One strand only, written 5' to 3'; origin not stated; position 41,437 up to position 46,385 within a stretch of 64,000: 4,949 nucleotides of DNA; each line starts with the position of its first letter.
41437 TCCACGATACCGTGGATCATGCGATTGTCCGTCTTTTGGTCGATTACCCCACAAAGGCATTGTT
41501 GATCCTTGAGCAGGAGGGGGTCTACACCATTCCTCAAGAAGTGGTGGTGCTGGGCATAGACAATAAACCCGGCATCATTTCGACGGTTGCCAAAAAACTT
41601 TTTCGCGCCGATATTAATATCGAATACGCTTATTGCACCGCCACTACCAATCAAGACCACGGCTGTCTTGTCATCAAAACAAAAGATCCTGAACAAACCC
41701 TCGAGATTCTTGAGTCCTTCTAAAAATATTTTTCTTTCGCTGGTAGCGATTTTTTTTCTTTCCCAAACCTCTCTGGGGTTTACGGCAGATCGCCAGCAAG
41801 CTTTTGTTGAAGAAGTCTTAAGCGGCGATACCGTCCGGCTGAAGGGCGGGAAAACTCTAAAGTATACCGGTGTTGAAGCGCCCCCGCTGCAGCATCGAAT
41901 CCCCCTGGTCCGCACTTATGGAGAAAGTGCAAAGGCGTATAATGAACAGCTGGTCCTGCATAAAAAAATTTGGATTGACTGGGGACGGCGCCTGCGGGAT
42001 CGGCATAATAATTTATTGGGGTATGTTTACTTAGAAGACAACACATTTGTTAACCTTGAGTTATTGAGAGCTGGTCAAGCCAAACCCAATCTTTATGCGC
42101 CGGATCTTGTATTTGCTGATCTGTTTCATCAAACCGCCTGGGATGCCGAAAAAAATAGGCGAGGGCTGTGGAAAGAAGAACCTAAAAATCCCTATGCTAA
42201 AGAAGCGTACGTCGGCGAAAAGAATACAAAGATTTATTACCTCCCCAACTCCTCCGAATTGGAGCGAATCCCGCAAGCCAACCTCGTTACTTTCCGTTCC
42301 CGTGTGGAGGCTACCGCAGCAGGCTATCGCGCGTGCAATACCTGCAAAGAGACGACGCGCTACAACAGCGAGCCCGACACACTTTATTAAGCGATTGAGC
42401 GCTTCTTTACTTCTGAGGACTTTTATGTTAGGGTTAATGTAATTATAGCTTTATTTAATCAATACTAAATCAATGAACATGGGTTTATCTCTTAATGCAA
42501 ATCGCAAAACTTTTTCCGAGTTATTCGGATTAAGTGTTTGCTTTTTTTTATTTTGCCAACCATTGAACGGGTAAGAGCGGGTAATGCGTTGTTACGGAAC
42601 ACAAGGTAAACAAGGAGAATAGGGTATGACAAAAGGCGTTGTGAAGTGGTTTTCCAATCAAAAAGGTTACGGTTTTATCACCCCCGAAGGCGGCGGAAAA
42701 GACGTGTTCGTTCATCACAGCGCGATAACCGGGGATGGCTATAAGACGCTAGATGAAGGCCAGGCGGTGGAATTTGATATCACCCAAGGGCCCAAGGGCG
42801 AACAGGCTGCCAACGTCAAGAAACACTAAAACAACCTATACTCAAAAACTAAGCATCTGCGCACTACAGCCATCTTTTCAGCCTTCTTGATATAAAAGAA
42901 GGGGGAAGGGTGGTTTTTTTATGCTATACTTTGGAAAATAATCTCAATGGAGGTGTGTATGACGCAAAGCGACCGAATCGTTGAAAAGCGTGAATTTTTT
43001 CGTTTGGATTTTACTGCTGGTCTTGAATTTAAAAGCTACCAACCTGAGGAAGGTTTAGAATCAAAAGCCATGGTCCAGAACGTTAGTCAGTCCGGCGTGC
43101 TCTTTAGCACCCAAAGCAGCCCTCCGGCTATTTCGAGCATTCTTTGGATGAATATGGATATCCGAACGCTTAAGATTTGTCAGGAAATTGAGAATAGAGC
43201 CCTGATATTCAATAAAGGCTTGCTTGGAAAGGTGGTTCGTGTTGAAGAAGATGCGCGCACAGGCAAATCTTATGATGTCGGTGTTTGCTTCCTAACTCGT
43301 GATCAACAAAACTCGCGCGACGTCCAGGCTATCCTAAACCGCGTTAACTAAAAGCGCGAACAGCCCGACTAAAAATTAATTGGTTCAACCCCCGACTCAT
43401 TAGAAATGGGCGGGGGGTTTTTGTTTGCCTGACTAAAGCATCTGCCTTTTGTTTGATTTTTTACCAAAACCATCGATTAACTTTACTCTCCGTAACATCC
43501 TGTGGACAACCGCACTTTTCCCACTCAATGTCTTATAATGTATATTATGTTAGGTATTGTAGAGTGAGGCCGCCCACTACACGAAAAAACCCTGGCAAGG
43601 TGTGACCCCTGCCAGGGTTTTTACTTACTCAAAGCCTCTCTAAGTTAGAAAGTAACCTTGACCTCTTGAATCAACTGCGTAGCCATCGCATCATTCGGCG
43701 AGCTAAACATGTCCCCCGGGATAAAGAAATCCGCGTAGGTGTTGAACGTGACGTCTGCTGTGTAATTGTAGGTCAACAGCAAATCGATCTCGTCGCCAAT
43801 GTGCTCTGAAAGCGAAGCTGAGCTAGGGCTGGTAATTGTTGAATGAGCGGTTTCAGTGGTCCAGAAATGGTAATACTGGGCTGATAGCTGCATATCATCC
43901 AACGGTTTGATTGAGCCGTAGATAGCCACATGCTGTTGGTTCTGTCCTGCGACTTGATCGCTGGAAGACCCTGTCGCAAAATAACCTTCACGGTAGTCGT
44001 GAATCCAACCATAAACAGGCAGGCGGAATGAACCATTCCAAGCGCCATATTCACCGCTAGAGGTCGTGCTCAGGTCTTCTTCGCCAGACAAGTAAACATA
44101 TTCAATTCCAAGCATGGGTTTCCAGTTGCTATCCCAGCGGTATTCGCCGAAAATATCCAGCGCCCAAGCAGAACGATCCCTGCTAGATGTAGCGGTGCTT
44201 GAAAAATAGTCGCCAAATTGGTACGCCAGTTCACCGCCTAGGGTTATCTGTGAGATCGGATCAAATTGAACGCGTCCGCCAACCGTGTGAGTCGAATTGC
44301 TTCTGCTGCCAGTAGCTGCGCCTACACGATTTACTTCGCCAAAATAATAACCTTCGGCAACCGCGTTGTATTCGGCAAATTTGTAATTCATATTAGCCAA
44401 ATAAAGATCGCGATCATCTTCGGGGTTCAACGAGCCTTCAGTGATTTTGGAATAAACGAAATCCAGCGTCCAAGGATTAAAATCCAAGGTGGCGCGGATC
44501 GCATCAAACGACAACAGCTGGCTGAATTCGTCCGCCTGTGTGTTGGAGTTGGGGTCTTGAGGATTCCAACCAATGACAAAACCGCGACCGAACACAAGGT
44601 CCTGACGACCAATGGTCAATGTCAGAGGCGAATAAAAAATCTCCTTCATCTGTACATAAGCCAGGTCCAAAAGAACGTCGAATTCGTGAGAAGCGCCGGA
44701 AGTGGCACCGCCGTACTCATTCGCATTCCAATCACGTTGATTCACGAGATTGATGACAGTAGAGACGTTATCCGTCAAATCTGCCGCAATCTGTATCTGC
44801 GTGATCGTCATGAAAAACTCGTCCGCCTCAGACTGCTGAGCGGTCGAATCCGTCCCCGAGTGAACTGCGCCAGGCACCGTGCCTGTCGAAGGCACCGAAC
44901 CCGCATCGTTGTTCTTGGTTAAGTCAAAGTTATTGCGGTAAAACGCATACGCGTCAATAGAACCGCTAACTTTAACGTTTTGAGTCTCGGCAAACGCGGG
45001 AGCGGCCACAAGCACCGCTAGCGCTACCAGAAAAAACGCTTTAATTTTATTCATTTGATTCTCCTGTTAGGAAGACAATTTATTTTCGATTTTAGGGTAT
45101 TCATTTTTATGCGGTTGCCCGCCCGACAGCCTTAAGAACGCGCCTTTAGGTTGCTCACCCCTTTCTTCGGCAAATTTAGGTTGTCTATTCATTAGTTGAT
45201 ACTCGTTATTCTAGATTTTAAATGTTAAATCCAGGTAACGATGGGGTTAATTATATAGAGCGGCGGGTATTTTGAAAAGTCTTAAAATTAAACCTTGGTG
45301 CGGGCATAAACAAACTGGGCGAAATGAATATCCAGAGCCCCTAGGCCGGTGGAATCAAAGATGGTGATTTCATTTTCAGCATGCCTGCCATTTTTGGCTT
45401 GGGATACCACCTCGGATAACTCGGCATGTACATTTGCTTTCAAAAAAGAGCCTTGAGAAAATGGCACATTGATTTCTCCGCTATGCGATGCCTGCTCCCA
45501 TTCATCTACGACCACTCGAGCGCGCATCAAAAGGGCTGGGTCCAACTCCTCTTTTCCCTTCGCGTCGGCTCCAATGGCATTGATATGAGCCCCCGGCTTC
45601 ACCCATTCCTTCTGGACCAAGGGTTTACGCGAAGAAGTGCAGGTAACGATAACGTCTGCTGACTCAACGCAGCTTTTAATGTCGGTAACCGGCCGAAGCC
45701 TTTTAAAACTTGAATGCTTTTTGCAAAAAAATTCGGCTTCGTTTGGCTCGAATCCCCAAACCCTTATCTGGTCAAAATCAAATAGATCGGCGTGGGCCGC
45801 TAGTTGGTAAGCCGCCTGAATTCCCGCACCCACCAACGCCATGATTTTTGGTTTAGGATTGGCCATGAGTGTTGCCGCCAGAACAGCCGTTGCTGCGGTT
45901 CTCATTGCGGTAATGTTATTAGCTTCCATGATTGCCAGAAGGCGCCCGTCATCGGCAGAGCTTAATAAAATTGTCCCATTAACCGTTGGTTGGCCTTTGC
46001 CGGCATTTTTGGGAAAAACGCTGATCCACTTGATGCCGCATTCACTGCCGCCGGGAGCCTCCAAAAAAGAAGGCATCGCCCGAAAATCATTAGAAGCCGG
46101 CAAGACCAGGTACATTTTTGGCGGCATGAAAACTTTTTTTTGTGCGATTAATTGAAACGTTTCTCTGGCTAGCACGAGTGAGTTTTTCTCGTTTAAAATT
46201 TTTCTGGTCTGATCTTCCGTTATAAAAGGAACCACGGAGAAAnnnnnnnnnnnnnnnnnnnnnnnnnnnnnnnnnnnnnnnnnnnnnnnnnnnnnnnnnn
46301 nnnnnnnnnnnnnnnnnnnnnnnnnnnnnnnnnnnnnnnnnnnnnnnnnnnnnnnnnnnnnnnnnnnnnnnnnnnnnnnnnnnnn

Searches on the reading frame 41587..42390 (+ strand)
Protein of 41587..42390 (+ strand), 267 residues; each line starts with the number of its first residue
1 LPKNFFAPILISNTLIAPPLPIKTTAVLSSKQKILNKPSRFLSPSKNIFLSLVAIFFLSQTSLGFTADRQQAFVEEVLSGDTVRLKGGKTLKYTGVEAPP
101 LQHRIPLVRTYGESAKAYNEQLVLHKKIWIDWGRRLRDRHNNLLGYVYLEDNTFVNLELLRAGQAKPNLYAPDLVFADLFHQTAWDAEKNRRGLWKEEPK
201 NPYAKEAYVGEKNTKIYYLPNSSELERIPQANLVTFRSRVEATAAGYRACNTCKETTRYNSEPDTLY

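Call 71: search_protein_families(library=pfam, proteins=[window:41587-42390:+], max_evalue=0.00001)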
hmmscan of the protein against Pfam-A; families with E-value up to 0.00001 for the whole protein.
window:41587-42390:+ (267 aa): 2 families
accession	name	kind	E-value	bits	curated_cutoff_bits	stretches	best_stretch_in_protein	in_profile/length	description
PF00565.23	SNase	-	7.9e-15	55.7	21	1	91-197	2-107/107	Staphylococcal nuclease homologue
PF02805.21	Ada_Zn_binding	-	1.2e-06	28.9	23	1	203-254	13-63/65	Metal binding domain of Ada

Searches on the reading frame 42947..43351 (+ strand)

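Call 71: search_protein_families(library=pfam, proteins=[window:42947-43351:+], max_evalue=0.00001)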
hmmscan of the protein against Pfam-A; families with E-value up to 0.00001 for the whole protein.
window:42947-43351:+ (134 aa): 1 family
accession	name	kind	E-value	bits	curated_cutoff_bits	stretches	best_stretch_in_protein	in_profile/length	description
PF07238.19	PilZ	-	1.8e-06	28.6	22.5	1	13-130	1-100/102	PilZ domain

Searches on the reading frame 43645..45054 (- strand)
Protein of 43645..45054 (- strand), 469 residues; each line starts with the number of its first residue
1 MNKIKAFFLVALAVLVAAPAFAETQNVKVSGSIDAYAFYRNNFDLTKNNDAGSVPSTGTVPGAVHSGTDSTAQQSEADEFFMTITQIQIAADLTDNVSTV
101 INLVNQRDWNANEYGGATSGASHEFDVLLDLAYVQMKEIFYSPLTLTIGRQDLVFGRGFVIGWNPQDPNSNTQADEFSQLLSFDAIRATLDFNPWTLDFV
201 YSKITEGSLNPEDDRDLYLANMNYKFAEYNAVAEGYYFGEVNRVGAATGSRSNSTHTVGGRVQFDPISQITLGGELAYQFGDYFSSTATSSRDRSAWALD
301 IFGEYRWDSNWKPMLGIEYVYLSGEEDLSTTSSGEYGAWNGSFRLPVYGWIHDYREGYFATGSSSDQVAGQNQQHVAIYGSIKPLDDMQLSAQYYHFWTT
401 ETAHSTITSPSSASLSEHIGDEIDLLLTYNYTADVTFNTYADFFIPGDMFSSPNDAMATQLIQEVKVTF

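Call 43: search_protein_families(library=pfam, proteins=[window:43645-45054:-], max_evalue=0.001)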
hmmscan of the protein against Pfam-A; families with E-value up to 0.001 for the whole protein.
window:43645-45054:- (469 aa): 2 families
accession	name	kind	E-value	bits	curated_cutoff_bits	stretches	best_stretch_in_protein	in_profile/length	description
PF13372.12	Alginate_exp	-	1.9e-27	96.5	25.2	1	78-459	29-390/395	Alginate export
PF06178.19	KdgM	-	0.00073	19.7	22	0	218-325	101-206/222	Oligogalacturonate-specific porin protein (KdgM)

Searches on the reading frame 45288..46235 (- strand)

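Call 43: search_protein_families(library=pfam, proteins=[window:45288-46235:-], max_evalue=0.001)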
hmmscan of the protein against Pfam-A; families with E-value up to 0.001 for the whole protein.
window:45288-46235:- (315 aa): 2 families
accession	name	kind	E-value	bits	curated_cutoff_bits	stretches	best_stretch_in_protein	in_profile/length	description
PF02423.21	OCD_Mu_crystall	-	1.6e-76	257.8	24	1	24-313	25-310/314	Ornithine cyclodeaminase/mu-crystallin family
PF01488.26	Shikimate_DH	-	4.2e-08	33.8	24.3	1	120-215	3-98/138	Shikimate / quinate 5-dehydrogenase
